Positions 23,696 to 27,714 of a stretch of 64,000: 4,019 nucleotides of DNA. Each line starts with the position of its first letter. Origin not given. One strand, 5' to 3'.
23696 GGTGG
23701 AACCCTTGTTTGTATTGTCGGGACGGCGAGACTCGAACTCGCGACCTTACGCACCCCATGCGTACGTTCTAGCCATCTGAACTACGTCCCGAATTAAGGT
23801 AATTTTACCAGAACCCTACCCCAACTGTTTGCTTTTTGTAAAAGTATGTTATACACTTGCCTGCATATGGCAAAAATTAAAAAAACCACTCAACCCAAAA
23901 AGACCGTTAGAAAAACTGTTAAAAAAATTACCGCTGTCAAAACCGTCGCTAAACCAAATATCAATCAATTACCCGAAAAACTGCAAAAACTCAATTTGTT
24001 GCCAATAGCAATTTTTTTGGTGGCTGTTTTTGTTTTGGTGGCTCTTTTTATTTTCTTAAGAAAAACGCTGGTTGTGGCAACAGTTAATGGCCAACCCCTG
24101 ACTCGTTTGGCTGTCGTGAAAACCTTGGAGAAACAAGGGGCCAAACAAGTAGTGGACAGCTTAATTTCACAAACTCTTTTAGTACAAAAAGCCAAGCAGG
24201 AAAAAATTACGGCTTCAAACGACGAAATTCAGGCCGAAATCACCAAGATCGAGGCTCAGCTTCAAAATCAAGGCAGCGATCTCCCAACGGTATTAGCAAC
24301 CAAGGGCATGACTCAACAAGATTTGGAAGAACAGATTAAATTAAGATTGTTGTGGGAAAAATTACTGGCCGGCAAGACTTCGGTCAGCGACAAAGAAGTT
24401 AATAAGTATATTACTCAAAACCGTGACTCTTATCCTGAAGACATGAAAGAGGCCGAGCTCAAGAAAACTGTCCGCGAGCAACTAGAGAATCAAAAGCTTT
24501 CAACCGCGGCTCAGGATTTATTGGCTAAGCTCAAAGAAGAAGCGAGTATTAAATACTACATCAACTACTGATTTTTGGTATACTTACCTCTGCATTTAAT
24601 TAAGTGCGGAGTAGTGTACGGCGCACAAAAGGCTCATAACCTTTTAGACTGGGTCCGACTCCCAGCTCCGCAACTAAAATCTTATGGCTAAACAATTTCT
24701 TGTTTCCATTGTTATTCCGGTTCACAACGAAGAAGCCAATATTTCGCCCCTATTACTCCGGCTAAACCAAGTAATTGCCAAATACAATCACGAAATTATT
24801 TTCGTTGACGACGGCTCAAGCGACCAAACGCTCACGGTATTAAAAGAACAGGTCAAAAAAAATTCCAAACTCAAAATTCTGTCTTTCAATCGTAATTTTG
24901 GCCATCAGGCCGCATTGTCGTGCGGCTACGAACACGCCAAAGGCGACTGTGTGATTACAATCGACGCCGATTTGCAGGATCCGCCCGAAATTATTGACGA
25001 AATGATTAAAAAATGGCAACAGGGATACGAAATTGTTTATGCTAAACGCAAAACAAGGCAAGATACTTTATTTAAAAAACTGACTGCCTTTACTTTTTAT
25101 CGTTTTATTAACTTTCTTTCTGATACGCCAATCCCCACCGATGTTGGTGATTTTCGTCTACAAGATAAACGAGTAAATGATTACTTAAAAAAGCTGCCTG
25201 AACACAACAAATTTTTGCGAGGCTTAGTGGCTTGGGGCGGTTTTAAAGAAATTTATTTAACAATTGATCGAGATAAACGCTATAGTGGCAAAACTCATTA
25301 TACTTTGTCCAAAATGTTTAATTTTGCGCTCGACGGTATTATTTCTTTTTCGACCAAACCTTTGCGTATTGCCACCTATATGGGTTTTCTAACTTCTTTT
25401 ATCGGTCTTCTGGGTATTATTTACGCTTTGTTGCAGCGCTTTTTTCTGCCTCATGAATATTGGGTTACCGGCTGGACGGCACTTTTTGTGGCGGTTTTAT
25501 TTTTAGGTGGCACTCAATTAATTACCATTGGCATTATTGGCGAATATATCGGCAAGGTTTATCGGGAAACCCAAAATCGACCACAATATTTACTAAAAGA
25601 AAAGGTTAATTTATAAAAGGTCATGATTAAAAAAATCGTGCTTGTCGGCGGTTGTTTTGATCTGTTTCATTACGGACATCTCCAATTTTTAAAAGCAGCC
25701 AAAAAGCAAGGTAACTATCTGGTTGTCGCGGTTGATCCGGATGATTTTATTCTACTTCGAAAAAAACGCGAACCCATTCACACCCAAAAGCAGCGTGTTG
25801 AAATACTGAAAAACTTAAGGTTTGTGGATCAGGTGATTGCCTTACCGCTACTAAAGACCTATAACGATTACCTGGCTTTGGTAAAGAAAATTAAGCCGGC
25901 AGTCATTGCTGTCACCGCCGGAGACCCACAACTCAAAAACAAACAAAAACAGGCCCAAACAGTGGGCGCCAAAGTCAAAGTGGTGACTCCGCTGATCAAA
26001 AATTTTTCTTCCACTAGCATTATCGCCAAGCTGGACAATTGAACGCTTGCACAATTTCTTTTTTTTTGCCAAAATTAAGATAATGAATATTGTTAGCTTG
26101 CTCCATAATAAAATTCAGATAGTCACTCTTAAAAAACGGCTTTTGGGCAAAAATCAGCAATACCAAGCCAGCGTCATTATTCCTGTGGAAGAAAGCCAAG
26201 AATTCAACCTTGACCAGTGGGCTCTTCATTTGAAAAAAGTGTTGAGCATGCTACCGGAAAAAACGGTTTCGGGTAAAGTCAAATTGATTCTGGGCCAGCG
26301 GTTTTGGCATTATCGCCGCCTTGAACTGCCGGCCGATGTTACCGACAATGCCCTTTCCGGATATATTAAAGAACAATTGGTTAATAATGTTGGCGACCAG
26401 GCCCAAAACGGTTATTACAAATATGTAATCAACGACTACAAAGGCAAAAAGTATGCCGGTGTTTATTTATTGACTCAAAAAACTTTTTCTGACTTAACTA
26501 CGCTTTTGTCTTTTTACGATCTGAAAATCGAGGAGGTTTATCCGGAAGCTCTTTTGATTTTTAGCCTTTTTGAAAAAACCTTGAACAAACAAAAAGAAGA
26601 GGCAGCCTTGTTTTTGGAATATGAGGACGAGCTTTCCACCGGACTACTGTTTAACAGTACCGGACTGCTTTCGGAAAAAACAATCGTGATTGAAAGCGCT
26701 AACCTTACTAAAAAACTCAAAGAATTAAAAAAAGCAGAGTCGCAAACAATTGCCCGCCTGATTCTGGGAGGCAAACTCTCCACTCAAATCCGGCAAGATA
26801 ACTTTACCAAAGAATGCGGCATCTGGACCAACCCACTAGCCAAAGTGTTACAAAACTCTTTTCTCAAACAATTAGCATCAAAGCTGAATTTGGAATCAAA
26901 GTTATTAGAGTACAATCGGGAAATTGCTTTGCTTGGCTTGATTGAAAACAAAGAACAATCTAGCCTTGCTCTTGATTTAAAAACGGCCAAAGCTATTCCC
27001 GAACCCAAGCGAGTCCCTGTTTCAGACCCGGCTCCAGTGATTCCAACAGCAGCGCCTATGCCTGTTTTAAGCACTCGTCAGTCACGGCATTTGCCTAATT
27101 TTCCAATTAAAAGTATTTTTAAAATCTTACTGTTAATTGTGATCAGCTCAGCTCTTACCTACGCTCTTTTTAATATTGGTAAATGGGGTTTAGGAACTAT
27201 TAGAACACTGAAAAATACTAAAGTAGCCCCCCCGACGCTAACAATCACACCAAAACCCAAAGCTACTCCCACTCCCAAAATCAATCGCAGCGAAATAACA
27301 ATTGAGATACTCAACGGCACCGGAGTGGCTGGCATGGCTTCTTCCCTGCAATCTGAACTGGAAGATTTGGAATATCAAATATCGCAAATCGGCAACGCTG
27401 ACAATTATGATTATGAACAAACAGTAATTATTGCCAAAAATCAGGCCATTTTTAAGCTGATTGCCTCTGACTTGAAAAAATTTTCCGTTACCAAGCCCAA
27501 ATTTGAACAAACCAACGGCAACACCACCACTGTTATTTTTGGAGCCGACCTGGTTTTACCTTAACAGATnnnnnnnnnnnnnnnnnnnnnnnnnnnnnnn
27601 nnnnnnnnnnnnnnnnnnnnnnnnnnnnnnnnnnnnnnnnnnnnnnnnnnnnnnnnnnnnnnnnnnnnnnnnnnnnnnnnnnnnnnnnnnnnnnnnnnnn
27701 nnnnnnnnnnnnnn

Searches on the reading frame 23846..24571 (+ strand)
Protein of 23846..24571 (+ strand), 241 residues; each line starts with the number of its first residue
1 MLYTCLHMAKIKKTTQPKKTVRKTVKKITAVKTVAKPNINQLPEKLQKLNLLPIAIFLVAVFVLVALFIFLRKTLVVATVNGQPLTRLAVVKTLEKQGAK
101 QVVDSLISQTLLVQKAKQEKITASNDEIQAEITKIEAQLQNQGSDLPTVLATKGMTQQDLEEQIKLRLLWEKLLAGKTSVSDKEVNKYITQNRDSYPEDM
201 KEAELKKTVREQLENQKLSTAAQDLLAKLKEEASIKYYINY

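Call 8: search_protein_families(library=pfam, max_evalue=0.001, proteins=[window:23846-24571:+])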
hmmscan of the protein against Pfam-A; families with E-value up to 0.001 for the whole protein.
window:23846-24571:+ (241 aa): 3 families
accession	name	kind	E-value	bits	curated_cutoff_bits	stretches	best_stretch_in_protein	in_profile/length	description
PF13624.11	SurA_N_3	-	2.3e-13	50.7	27.2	1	95-173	80-161/162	SurA-like N-terminal domain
PF09312.16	SurA_N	-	9e-06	26.3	30.8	1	99-171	43-115/118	SurA N-terminal domain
PF13623.11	SurA_N_2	-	0.00012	22.4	28.5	1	96-140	83-130/145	SurA-like N-terminal domain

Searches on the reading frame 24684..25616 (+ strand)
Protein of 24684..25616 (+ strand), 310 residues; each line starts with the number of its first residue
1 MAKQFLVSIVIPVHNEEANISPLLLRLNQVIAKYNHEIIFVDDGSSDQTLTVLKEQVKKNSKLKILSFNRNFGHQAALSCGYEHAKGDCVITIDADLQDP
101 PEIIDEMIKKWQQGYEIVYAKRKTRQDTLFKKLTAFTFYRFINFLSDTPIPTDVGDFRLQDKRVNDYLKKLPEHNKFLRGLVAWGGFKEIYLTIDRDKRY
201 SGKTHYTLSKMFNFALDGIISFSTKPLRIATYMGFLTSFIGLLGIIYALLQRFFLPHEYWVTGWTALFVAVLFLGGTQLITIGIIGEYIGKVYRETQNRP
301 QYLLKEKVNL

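Call 8: search_protein_families(library=pfam, max_evalue=0.001, proteins=[window:24684-25616:+])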
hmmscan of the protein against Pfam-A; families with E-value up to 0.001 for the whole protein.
window:24684-25616:+ (310 aa): 2 families
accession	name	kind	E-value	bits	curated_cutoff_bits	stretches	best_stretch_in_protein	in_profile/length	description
PF00535.33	Glycos_transf_2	-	1.2e-32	113.6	23.3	1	8-165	1-164/168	Glycosyl transferase family 2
PF10111.15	Glyco_tranf_2_2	-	4.2e-10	40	27.3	1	8-109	1-104/276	Glycosyltransferase like family 2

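Call 62: search_protein_families(library=ncbifam, max_evalue=0.00001, proteins=[window:24684-25616:+])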
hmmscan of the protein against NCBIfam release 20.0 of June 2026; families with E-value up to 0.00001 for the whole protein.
window:24684-25616:+ (310 aa): 16 families
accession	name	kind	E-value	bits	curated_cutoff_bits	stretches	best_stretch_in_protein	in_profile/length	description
NF047588.1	GlcsyltransPgfSStrep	equivalog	1.7e-83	280.4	500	1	7-306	3-304/308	glycosyltransferase PgfS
NF007986.1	PRK10714.1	equivalog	1.2e-53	182.2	529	1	7-308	8-312/316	undecaprenyl-phosphate 4-deoxy-4-formamido-L-arabinose transferase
TIGR03937.1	PgaC_IcaA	equivalog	2e-17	63.2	422.3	1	6-111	46-150/407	poly-beta-1,6-N-acetyl-D-glucosamine synthase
TIGR04283.1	glyco_like_mftF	equivalog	1.2e-14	54.4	182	1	7-136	1-123/221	TIGR04283 family arsenosugar biosynthesis glycosyltransferase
NF041875.1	EPS_EpsD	equivalog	1.2e-13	51.2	370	1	7-118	1-111/325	exopolysaccharide biosynthesis glycosyltransferase EpsD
TIGR03965.1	mycofact_glyco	equivalog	2e-12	46.7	280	1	7-110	76-178/467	mycofactocin biosynthesis glycosyltransferase MftF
NF007482.0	PRK10073.1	equivalog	4.1e-11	42.4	423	1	3-108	4-107/334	glycosyltransferase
NF047683.1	TeichurnBiosyTuaG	equivalog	5e-10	39.5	400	1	3-109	4-109/252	teichuronic acid biosynthesis protein TuaG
NF045692.1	OglycostaseCruG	equivalog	1.1e-09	37.8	600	1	7-118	43-160/386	2'-O-glycosyltransferase CruG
NF010496.0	PRK13915.1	equivalog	5.5e-09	35.5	262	1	5-121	31-152/307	glucosyl-3-phosphoglycerate synthase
TIGR03111.1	glyc2_xrt_Gpos1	hypoth_equivalog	9.5e-09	34.5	363.95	1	6-118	50-163/439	TIGR03111 family XrtG-associated glycosyltransferase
TIGR04182.1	glyco_TIGR04182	equivalog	3.4e-08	33.2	325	0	7-132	2-120/293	S-layer glycoprotein N-glycosyltransferase AglJ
NF050050.1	ProtGlycPglI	equivalog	7.4e-08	32.1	500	1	8-128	5-125/306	GalNAc(5)-diNAcBac-PP-undecaprenol beta-1,3-glucosyltransferase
NF058614.1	PPMAGASynPpgS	equivalog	2e-07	30.7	370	1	8-125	3-116/226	polyprenyl-phospho-N-acetylgalactosaminyl synthase PpgS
NF038302.1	EPS_HpsE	equivalog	4.8e-07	29.1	300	1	7-98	3-98/307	hormogonium polysaccharide biosynthesis glycosyltransferase HpsE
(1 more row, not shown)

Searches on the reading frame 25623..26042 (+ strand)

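Call 9: search_protein_families(library=pfam, max_evalue=0.001, proteins=[window:25623-26042:+])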
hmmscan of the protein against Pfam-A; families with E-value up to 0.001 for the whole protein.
window:25623-26042:+ (139 aa): 2 families
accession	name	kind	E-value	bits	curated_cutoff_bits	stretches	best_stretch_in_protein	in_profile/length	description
PF01467.32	CTP_transf_like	-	6.8e-16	59.1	21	1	7-122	1-109/133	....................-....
PF06574.18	FAD_syn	-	0.00018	21.8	27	1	4-76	7-85/158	FAD synthetase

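Call 82: search_protein_families(library=ncbifam, max_evalue=0.001, proteins=[window:25623-26042:+])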
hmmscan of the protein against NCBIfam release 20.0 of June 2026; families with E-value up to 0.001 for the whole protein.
window:25623-26042:+ (139 aa): 14 families
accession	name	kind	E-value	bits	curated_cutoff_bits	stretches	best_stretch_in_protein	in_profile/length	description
TIGR02199.1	rfaE_dom_II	equivalog_domain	8.9e-26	90.4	181.5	1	3-137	11-142/144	D-glycero-beta-D-manno-heptose 1-phosphate adenylyltransferase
NF008454.0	PRK11316.1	equivalog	9.4e-21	74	521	1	4-138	341-472/475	bifunctional D-glycero-beta-D-manno-heptose-7-phosphate kinase/D-glycero-beta-D-manno-heptose 1-phosphate adenylyltransferase HldE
TIGR00125.1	cyt_tran_rel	domain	9.6e-18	64.1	27.7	1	5-70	1-64/65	adenylyltransferase/cytidyltransferase family protein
TIGR01518.1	g3p_cytidyltrns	equivalog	3.6e-16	59.4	165.4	1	6-74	1-68/125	glycerol-3-phosphate cytidylyltransferase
NF001985.0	PRK00777.1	subfamily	1.7e-10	41.2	104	1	4-64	5-64/157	pantetheine-phosphate adenylyltransferase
NF004162.0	PRK05627.1-5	equivalog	1.3e-07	31.4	241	1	10-81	20-93/304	bifunctional riboflavin kinase/FAD synthetase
NF005519.0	PRK07152.1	equivalog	2.3e-06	26.8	315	1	3-64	1-61/361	nicotinate-nucleotide adenylyltransferase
NF005518.0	PRK07143.1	equivalog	3e-06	26.9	232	1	3-75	15-88/281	hypothetical protein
NF045965.1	RibF_rel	equivalog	3.6e-06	26.6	200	1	3-74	12-89/279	FAD synthase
NF002250.0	PRK01170.1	subfamily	4.2e-06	26.4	489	1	4-60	1-56/322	bifunctional pantetheine-phosphate adenylyltransferase/NTP phosphatase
NF041124.1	CoaD_Thcocales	equivalog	6.4e-06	26.1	290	1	4-69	5-70/156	phosphopantetheine adenylyltransferase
TIGR01510.1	coaD_prev_kdtB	equivalog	0.00015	21.8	103.3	1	6-65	2-55/155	pantetheine-phosphate adenylyltransferase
NF010365.0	PRK13793.1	equivalog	0.00034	20.3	198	1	6-98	8-98/196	nicotinate-nicotinamide nucleotide adenylyltransferase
NF004160.0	PRK05627.1-3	equivalog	0.00039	19.2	295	0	4-78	16-96/325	bifunctional riboflavin kinase/FAD synthetase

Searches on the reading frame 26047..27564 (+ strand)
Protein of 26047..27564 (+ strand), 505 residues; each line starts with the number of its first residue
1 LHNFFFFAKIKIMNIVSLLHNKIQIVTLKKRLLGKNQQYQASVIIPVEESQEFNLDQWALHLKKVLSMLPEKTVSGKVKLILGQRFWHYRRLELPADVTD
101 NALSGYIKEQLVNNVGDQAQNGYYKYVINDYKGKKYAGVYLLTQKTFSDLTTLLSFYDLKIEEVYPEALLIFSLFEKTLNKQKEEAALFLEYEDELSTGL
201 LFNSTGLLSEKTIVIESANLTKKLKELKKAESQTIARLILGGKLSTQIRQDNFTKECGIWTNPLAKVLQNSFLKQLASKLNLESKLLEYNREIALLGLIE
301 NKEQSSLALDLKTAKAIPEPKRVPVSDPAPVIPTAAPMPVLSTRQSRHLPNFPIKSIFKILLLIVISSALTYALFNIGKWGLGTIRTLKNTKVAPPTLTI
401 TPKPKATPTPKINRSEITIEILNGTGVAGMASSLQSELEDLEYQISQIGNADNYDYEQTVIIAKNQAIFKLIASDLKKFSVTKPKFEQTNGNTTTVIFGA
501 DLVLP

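Call 9: search_protein_families(library=pfam, max_evalue=0.001, proteins=[window:26047-27564:+])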
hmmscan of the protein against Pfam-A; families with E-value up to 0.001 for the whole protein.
window:26047-27564:+ (505 aa): 1 family
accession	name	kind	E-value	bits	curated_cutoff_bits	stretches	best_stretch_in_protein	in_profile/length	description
PF13399.11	LytR_C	-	7.6e-13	49.6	22.2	1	416-501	1-85/86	LytR cell envelope-related transcriptional attenuator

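Call 82: search_protein_families(library=ncbifam, max_evalue=0.001, proteins=[window:26047-27564:+])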
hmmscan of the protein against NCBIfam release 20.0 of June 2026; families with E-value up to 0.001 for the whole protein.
window:26047-27564:+ (505 aa): 0 families
